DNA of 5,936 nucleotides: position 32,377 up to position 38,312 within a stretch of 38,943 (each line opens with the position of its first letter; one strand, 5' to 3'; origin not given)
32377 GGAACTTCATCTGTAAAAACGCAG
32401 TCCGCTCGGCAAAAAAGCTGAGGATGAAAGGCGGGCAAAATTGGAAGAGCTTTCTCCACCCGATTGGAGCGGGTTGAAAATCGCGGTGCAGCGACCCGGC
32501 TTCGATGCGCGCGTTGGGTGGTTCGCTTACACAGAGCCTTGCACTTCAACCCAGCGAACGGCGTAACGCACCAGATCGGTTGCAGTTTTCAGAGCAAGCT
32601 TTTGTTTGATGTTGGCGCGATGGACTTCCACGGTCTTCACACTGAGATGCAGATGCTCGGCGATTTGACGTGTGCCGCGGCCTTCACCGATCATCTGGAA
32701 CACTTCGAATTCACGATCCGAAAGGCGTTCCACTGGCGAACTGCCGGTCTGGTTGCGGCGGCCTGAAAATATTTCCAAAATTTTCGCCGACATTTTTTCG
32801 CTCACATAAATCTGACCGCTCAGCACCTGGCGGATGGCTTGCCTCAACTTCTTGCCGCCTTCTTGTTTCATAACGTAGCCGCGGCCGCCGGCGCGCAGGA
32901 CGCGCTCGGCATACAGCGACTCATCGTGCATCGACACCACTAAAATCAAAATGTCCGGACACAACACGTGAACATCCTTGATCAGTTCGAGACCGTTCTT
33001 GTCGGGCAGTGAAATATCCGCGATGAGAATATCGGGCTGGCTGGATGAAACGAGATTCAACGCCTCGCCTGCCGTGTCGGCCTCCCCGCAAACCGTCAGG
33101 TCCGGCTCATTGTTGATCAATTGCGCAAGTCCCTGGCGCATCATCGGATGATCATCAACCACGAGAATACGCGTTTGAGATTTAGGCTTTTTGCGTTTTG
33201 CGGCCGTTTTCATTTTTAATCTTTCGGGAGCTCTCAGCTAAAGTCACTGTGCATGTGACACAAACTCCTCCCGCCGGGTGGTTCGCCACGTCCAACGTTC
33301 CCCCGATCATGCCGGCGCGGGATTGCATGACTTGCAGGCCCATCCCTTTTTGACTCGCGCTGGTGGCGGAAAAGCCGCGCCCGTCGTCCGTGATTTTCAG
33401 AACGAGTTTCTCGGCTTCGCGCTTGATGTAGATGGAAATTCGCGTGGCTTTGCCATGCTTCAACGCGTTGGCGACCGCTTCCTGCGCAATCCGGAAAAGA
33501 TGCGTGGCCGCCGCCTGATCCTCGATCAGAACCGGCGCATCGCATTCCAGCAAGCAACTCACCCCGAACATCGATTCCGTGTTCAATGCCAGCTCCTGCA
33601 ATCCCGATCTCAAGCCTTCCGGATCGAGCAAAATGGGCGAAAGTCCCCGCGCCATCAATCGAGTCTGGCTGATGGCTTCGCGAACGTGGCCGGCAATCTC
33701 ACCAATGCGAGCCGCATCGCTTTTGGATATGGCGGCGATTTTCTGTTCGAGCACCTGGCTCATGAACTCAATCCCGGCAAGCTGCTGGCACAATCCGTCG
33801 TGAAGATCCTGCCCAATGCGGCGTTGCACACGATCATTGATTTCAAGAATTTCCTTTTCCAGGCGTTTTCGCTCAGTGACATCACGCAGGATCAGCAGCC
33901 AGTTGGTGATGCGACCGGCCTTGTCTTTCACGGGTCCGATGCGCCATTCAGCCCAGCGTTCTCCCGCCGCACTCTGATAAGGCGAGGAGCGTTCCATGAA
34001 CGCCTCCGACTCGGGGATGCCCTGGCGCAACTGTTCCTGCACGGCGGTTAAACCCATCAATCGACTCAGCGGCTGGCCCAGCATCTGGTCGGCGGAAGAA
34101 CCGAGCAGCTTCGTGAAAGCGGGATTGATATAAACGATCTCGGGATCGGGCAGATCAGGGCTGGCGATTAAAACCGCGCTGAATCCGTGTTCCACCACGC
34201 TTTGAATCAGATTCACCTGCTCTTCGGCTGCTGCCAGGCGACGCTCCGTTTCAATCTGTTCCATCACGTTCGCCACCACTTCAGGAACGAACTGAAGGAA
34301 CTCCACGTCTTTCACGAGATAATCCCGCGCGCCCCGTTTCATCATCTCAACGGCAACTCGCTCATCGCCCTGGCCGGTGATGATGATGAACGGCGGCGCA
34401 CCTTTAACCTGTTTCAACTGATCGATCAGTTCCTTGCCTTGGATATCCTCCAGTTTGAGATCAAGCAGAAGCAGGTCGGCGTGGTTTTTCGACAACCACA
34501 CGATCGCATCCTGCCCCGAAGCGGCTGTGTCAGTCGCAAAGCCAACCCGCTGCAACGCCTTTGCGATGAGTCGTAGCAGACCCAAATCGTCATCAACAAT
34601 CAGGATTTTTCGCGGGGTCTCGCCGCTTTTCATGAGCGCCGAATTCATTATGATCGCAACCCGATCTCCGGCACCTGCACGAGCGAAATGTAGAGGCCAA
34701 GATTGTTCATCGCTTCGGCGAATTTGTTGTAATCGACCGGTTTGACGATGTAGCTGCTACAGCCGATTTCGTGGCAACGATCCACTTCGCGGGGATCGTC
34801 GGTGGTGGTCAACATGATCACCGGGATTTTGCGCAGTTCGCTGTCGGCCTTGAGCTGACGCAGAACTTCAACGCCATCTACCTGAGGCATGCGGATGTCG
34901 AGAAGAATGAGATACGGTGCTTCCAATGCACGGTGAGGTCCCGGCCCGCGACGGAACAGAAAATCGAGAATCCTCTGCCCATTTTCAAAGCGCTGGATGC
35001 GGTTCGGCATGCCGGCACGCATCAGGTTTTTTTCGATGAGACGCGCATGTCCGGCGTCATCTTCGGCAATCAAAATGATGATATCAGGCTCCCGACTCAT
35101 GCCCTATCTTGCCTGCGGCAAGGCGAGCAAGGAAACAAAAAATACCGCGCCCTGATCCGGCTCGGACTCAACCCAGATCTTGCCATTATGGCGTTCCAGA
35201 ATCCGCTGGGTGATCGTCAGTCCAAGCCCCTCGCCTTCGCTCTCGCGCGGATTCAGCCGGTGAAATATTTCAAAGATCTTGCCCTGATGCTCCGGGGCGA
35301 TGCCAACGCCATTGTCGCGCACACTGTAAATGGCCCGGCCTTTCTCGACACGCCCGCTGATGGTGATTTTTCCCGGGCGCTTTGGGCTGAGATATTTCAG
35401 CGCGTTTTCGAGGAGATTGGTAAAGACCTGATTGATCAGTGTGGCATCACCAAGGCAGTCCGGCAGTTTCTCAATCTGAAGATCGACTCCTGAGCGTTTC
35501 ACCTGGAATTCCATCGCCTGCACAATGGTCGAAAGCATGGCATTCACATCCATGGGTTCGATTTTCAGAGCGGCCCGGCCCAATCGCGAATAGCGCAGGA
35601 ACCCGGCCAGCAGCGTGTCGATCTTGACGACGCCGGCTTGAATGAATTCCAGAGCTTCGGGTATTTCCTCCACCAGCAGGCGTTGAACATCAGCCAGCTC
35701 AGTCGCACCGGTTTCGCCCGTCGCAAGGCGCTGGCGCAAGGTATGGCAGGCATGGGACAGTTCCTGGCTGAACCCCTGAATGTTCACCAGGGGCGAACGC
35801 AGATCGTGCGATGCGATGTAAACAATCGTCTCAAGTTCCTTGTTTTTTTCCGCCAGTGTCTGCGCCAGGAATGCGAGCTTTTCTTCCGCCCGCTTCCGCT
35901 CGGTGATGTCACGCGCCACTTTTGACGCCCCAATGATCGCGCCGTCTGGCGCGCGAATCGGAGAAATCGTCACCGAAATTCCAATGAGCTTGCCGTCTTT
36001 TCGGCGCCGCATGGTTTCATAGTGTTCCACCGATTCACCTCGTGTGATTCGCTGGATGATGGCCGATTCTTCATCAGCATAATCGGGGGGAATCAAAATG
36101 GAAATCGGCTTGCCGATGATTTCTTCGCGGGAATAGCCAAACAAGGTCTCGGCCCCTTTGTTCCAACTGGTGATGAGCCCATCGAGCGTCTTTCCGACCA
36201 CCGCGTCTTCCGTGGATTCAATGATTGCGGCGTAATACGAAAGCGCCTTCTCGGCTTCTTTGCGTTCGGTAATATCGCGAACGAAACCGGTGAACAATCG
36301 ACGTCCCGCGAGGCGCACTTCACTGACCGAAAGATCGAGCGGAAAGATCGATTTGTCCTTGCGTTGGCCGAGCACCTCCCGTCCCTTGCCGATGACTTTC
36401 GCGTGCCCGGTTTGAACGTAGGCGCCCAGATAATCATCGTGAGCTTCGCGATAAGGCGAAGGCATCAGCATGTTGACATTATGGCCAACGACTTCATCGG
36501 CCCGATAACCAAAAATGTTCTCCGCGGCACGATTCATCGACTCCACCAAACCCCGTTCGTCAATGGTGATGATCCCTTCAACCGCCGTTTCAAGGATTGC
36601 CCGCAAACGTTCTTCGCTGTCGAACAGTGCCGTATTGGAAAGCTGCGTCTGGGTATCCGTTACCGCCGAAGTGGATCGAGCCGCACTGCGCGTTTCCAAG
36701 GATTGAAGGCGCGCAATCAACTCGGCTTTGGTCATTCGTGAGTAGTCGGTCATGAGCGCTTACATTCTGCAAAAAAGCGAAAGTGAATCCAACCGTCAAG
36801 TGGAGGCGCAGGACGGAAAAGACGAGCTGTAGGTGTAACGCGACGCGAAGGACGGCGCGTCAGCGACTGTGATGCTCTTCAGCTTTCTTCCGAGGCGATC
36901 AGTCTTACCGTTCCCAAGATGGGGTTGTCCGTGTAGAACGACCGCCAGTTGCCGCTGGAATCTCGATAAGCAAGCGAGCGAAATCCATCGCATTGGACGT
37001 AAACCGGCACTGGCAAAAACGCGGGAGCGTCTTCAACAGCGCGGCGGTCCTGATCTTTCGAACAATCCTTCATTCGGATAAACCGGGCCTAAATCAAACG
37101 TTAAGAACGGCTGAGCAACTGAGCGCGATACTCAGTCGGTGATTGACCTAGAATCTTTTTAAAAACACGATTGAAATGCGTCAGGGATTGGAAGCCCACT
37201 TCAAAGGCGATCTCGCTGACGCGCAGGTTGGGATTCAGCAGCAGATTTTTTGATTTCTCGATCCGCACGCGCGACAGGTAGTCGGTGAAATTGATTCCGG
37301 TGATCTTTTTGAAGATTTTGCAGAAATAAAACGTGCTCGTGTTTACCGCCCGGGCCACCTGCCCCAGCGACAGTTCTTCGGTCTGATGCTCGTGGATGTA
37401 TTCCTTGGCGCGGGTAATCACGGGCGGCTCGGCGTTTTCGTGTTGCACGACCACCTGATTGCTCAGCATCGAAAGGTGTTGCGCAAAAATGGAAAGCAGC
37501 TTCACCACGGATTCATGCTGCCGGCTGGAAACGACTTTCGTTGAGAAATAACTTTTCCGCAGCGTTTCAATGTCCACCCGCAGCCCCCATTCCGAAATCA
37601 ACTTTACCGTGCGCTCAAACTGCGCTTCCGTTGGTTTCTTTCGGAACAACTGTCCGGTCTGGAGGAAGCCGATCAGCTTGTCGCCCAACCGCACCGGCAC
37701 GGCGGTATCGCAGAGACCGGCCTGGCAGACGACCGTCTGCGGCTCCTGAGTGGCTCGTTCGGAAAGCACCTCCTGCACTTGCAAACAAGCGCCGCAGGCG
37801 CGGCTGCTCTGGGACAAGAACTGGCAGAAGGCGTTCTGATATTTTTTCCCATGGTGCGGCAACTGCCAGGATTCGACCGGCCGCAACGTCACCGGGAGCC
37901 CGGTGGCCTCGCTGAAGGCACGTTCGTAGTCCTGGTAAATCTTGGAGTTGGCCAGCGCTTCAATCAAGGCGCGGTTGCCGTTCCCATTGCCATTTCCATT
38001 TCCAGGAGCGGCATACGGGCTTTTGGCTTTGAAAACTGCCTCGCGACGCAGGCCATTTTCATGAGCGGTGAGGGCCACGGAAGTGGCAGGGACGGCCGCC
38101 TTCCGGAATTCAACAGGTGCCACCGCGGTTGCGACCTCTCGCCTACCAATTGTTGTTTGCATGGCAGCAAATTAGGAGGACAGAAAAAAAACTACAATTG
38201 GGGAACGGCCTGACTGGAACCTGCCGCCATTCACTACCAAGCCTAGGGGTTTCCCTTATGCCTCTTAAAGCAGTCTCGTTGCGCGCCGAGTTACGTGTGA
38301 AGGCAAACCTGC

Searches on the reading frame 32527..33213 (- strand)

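Call 102: search_protein_families(library=pfam, proteins=[window:32527-33213:-], max_evalue=0.00001)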
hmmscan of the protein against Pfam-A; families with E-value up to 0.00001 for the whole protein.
window:32527-33213:- (228 aa): 3 families
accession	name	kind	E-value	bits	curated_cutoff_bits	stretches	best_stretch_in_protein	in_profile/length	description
PF00072.30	Response_reg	-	1.2e-24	87.1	30.2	1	16-128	1-111/111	Response regulator receiver domain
PF00196.25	GerE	-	1.7e-17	63.2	23.5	1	163-218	2-57/57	Bacterial regulatory proteins, luxR family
PF08281.18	Sigma70_r4_2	-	1.4e-06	28.2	25.7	1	162-206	9-54/54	Sigma-70, region 4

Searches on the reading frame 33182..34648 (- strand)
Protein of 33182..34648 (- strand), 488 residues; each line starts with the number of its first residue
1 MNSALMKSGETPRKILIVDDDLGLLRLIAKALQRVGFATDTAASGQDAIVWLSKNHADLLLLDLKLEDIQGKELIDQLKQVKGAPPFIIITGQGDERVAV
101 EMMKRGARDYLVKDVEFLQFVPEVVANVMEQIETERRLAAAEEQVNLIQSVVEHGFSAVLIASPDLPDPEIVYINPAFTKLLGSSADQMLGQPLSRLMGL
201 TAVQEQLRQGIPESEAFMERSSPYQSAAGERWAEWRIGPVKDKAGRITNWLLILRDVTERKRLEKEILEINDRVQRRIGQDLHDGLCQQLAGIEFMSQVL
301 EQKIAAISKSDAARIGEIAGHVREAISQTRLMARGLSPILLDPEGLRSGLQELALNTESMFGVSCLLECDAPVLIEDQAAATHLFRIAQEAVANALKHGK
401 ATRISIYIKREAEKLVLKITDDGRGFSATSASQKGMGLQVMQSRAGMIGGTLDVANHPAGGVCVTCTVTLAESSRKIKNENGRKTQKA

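Call 75: search_protein_families(library=pfam, proteins=[window:33182-34648:-], max_evalue=0.00001)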
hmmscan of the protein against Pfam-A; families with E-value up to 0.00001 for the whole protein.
window:33182-34648:- (488 aa): 6 families
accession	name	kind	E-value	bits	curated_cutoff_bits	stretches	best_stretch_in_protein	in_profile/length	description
PF00072.30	Response_reg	-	1.9e-23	83.2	30.2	1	15-117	1-103/111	Response regulator receiver domain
PF02518.31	HATPase_c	-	6.5e-14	52.8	26.4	1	381-470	3-109/111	Histidine kinase-, DNA gyrase B-, and HSP90-like ATPase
PF13426.13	PAS_9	-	1.6e-11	44.9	27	1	165-259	7-103/103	PAS domain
PF08448.16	PAS_4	-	5.6e-11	43.1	23.1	1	168-262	14-110/110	PAS fold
PF07730.19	HisKA_3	-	1e-09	39.2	24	1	276-338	3-65/68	Histidine kinase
PF00989.32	PAS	-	5.2e-09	36.6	22.6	1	168-257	20-113/113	PAS fold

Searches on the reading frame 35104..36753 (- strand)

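Call 75: search_protein_families(library=pfam, proteins=[window:35104-36753:-], max_evalue=0.00001)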
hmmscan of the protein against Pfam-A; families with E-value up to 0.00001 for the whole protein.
window:35104-36753:- (549 aa): 7 families
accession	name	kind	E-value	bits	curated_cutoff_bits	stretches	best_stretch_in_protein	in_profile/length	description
PF00989.32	PAS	-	1.3e-40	138.4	22.6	2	174-283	3-113/113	PAS fold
PF13426.13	PAS_9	-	2.3e-33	115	27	2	183-285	2-103/103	PAS domain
PF02518.31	HATPase_c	-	5e-26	91.8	26.4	1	435-542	1-107/111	Histidine kinase-, DNA gyrase B-, and HSP90-like ATPase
PF08448.16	PAS_4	-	3.9e-24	85.4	23.1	2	179-288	2-110/110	PAS fold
PF13188.13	PAS_8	-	4e-16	58.7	21.8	1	48-92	1-42/65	PAS domain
PF08447.18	PAS_3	-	6.1e-13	49.3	25.6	1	195-278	2-87/89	PAS fold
PF24820.1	Diguanyl_cycl_sensor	-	1.7e-09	38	28.1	0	55-148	3-98/109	Diguanylate cyclase-like sensor domain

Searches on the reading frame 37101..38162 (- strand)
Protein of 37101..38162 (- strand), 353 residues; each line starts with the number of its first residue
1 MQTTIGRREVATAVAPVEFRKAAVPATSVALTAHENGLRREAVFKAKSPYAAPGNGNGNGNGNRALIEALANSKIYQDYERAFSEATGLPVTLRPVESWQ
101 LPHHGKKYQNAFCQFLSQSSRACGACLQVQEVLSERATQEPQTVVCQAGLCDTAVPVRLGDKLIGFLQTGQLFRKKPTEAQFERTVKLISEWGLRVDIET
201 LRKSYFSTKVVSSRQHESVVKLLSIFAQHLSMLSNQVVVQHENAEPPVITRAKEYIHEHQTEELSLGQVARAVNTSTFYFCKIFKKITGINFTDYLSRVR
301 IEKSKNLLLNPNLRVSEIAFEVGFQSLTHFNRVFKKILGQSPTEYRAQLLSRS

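Call 102: search_protein_families(library=pfam, proteins=[window:37101-38162:-], max_evalue=0.00001)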
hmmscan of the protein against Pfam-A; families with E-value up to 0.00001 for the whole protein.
window:37101-38162:- (353 aa): 3 families
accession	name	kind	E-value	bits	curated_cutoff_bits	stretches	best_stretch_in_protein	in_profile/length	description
PF12833.13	HTH_18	-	1.5e-24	86.5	33.6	1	270-347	2-79/80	Helix-turn-helix domain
PF00165.29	HTH_AraC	-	5.8e-23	80.9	26.6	2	311-346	7-41/42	Bacterial regulatory helix-turn-helix proteins, AraC family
PF10114.15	PocR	-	2.1e-22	80.1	23.9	1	72-233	4-160/162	Sensory domain found in PocR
